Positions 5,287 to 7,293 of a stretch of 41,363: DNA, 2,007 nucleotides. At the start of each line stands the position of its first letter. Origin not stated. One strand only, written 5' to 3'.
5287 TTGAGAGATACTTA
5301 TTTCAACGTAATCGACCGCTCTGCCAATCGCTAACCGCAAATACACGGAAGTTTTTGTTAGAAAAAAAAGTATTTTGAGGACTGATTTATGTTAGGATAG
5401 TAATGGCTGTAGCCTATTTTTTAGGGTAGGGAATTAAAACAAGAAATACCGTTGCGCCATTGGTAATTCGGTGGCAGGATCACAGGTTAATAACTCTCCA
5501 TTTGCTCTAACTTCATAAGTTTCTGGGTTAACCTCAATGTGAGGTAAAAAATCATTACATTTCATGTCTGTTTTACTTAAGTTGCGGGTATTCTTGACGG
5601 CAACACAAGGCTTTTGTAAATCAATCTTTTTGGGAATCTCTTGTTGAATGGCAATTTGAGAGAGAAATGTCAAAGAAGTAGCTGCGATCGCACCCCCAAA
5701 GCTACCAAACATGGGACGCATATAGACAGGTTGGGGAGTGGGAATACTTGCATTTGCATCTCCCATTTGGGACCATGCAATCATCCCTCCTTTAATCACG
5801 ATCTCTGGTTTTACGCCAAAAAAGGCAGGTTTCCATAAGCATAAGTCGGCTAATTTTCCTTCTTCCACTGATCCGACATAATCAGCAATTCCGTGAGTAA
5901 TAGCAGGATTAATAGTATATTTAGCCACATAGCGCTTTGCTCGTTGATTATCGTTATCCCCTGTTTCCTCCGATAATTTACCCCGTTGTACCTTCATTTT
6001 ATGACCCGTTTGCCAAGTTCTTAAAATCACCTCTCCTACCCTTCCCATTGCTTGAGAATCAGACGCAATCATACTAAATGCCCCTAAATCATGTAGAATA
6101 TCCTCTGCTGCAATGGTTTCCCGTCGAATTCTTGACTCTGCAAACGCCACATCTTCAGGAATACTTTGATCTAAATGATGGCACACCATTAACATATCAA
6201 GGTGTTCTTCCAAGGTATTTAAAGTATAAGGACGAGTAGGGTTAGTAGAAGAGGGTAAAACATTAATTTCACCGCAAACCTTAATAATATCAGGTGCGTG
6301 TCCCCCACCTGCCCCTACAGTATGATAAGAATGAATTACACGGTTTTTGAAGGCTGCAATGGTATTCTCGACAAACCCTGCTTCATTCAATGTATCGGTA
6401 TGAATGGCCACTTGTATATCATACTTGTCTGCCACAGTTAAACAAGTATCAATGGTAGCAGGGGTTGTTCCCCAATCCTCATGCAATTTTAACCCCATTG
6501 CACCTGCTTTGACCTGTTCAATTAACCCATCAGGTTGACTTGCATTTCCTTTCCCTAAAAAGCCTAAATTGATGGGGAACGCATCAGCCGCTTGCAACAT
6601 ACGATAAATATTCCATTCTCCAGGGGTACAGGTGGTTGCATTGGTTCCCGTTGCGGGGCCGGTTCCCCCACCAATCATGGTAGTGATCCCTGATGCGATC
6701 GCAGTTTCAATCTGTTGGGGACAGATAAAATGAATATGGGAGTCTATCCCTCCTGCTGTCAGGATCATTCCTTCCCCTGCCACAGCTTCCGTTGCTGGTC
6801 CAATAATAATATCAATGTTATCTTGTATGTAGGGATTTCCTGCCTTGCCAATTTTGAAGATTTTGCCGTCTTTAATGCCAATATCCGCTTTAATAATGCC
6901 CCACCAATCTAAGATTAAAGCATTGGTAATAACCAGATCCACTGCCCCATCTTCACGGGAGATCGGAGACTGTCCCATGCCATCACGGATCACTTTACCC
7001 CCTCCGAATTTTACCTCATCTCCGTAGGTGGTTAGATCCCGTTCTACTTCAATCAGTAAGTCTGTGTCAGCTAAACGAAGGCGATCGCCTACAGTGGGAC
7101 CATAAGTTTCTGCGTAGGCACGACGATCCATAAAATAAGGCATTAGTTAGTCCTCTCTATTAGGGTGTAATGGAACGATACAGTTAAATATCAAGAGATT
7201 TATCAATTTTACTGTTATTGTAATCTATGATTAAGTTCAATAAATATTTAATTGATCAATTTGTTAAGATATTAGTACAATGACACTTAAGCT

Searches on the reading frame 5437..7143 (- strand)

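Call 87: search_protein_families(library=pfam, proteins=[window:5437-7143:-], max_evalue=0.0001)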
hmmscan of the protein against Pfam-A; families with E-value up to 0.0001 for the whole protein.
window:5437-7143:- (569 aa): 3 families
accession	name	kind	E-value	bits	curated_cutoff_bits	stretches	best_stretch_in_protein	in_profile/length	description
PF01979.26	Amidohydro_1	-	1.1e-81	275.2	25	1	127-455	1-340/345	Amidohydrolase family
PF00449.26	Urease_alpha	-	5.4e-56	188.6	23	1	5-121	3-121/121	Urease alpha-subunit, N-terminal domain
PF07969.17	Amidohydro_3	-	1.9e-09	38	29.7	0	402-447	409-454/472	Amidohydrolase family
